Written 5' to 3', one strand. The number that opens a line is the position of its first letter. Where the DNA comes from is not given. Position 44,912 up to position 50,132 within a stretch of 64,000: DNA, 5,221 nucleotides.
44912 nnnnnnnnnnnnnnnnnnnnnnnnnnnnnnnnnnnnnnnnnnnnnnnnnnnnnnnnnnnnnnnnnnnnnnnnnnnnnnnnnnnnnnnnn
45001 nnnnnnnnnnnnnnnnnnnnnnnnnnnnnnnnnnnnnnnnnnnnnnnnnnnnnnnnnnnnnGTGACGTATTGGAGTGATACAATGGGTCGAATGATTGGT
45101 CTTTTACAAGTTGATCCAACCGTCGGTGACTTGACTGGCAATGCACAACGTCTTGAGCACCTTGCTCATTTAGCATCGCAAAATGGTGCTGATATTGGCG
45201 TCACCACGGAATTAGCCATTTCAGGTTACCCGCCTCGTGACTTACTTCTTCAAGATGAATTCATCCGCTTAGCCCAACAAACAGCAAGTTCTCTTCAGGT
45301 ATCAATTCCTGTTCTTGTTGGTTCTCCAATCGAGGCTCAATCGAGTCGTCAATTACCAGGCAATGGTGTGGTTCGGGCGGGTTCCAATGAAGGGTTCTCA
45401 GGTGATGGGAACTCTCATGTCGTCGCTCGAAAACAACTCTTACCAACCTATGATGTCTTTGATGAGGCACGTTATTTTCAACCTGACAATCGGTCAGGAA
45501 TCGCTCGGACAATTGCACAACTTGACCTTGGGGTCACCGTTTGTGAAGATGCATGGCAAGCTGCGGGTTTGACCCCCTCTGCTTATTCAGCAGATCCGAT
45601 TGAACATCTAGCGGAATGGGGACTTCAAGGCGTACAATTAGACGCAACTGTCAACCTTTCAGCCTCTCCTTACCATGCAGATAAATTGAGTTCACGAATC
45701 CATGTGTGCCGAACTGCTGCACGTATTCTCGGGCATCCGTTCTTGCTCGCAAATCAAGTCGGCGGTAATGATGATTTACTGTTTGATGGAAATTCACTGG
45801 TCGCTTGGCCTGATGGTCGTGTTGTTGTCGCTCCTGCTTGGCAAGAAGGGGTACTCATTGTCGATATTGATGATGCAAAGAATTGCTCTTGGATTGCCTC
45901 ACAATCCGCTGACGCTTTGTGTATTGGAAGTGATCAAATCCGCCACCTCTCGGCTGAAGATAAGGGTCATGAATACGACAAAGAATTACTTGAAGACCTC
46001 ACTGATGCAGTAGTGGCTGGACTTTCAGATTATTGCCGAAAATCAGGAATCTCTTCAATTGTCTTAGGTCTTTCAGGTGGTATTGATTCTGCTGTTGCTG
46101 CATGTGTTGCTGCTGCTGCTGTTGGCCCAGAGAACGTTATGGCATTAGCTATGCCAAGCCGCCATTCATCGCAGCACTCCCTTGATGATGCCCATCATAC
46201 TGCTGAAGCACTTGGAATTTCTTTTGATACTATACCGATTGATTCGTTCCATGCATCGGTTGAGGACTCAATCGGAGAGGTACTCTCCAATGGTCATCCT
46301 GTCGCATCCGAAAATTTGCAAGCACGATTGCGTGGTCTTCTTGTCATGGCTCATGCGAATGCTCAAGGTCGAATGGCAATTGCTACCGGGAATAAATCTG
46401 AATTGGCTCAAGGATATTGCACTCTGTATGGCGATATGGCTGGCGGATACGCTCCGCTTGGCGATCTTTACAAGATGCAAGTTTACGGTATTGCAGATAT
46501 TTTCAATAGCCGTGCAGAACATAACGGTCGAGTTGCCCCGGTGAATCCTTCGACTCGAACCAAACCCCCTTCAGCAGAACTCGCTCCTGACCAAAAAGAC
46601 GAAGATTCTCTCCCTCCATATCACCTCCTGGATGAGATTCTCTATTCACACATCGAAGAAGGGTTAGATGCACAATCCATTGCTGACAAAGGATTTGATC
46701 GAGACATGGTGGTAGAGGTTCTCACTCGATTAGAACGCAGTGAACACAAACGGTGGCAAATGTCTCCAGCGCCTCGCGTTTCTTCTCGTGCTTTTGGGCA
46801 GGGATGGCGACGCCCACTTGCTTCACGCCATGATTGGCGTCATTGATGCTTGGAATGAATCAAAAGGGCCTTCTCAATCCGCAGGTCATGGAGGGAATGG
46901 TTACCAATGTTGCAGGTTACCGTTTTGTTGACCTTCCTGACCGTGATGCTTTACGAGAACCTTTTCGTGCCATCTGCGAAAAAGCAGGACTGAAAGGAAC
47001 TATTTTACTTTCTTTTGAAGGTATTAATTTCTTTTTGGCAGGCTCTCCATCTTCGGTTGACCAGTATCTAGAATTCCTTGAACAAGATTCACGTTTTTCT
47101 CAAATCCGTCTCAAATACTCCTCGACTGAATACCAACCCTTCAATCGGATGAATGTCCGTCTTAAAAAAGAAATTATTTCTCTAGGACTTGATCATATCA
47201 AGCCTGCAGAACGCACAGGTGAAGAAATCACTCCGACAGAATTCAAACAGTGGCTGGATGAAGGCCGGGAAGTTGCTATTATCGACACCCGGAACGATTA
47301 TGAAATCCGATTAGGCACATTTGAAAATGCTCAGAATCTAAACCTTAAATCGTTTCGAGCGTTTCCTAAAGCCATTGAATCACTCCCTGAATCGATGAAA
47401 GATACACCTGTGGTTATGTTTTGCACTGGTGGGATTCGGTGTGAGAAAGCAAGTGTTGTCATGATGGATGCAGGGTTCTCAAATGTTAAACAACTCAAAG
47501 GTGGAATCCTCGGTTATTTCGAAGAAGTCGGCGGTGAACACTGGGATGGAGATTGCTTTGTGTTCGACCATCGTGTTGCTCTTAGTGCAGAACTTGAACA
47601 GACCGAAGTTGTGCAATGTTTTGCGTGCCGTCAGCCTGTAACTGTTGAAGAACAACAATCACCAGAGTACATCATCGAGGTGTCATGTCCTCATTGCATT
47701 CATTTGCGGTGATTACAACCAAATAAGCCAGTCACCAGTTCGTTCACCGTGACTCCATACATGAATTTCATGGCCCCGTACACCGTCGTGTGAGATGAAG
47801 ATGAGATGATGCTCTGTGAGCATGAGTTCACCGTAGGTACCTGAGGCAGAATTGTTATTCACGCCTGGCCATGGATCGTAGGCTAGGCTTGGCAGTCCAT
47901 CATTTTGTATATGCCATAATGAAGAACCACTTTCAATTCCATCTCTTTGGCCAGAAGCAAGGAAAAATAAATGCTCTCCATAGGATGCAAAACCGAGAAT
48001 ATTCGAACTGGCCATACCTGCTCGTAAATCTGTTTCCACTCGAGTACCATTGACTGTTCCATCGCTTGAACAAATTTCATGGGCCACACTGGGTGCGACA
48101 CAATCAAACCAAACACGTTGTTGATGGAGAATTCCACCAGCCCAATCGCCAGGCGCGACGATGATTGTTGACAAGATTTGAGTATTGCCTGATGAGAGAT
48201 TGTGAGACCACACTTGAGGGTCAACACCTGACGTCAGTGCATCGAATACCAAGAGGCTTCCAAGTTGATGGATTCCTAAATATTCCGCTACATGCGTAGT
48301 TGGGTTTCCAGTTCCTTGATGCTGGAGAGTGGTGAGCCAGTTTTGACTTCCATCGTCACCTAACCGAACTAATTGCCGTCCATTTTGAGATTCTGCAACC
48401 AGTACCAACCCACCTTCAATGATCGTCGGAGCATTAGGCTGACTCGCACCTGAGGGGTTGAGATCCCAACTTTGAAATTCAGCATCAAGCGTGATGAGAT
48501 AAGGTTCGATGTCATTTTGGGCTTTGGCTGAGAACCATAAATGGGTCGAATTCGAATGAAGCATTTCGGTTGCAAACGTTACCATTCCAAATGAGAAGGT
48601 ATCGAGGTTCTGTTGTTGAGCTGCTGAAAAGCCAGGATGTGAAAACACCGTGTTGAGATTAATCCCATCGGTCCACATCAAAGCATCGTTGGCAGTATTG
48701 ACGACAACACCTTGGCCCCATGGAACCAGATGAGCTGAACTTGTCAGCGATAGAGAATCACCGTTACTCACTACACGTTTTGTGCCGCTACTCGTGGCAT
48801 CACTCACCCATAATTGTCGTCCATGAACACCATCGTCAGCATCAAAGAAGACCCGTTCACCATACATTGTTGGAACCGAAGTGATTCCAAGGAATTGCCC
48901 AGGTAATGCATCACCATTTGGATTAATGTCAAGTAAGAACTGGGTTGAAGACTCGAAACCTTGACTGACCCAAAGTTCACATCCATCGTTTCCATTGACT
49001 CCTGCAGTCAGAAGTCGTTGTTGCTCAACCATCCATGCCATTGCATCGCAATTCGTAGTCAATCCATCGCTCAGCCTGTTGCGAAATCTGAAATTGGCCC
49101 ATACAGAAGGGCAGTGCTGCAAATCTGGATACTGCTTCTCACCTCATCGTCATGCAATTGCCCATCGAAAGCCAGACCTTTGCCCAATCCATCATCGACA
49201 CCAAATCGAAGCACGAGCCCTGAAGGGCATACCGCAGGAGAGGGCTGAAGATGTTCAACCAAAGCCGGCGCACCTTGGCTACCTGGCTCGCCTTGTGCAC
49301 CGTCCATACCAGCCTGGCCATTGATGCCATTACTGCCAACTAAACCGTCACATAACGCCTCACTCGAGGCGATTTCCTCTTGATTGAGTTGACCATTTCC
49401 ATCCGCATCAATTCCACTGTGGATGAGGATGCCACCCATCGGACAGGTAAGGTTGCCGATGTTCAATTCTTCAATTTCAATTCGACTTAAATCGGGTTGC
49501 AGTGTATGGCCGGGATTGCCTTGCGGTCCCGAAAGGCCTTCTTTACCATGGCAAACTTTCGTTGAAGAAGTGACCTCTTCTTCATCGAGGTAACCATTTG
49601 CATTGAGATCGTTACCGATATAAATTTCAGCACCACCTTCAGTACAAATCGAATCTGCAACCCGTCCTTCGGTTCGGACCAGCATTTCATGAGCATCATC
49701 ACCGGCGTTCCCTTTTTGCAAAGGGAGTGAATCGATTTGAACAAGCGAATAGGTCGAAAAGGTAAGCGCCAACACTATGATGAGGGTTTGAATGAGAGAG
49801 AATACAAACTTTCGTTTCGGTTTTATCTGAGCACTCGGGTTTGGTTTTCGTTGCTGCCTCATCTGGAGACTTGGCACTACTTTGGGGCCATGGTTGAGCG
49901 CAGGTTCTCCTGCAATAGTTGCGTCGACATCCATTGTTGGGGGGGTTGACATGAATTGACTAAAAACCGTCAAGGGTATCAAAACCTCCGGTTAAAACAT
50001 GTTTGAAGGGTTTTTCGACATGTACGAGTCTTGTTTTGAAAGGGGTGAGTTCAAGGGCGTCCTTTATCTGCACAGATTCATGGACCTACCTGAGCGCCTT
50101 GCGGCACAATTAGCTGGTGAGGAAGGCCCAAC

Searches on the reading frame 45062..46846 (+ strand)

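Call 90: search_protein_families(library=pfam, proteins=[window:45062-46846:+], max_evalue=0.001)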
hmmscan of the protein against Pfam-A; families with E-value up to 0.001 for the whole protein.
window:45062-46846:+ (594 aa): 4 families
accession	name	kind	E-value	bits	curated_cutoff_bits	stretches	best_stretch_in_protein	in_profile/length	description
PF02540.23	NAD_synthase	-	4.2e-64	216.4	21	1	316-565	4-240/242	NAD synthase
PF00795.27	CN_hydrolase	-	2.1e-14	53.9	23.2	1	12-271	2-248/256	Carbon-nitrogen hydrolase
PF03054.22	tRNA_Me_trans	-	0.00042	20.5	20.6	1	332-444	2-126/202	tRNA methyl transferase HUP domain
PF06508.19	QueC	-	0.00042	20.3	22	0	333-403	2-70/210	Queuosine biosynthesis protein QueC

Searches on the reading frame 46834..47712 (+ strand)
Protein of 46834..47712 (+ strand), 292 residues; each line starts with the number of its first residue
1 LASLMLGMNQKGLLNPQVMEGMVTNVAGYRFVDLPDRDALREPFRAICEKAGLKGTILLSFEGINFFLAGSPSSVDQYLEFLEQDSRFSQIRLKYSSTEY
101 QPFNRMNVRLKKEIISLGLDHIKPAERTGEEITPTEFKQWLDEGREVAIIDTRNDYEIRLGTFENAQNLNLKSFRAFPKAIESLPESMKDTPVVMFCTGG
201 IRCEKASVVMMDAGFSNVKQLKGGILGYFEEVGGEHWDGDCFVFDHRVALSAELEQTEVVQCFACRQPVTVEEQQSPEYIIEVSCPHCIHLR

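Call 90: search_protein_families(library=pfam, proteins=[window:46834-47712:+], max_evalue=0.001)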
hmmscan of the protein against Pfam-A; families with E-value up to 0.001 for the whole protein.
window:46834-47712:+ (292 aa): 3 families
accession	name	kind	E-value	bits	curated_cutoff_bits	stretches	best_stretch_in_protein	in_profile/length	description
PF17773.7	UPF0176_N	-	1.4e-26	93.1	26.2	1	24-114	2-92/92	UPF0176 acylphosphatase like domain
PF00581.25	Rhodanese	-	1.4e-11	45.1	22.2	1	133-228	1-99/102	Rhodanese-like domain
PF12368.13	Rhodanese_C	-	3.6e-05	24.4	26.9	1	238-270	1-33/66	Rhodanase C-terminal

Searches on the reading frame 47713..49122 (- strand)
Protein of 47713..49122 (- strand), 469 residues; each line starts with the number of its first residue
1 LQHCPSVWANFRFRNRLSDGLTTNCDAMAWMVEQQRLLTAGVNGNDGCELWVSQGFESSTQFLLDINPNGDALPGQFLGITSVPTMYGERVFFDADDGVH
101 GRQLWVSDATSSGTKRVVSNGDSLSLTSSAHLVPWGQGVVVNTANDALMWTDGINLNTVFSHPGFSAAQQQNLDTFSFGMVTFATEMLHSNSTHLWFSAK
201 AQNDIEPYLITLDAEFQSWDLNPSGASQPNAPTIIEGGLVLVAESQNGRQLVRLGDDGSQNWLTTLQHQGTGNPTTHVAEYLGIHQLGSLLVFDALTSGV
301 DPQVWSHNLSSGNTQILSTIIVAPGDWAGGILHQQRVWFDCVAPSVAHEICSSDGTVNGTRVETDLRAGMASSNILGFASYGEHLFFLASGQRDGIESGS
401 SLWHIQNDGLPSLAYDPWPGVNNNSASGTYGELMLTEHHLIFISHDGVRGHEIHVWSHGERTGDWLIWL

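Call 12: search_protein_families(library=pfam, proteins=[window:47713-49122:-], max_evalue=0.01)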
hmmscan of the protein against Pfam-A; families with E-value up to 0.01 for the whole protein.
window:47713-49122:- (469 aa): 0 families

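Call 69: search_protein_families(library=ncbifam, proteins=[window:47713-49122:-], max_evalue=1)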
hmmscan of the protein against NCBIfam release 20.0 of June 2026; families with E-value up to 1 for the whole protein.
window:47713-49122:- (469 aa): 1 family
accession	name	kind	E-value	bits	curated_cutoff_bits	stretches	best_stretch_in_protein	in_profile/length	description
TIGR04534.2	ELWxxDGT_rpt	domain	2.9e-23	81.7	65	3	90-117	2-29/47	ELWxxDGT repeat protein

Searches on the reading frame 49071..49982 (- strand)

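Call 12: search_protein_families(library=pfam, proteins=[window:49071-49982:-], max_evalue=0.01)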
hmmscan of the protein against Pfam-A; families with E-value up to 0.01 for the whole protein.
window:49071-49982:- (303 aa): 3 families
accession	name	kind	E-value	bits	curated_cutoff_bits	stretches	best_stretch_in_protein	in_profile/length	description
PF23657.1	DUF7151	-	1.8e-19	69.8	27.2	2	101-144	3-46/46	Domain of unknown function (DUF7151)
PF01391.23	Collagen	-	0.00015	21.9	27.2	1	215-238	3-26/60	Collagen triple helix repeat (20 copies)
PF00036.39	EF-hand_1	-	0.0051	16.7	25.4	0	191-204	9-22/29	EF hand domain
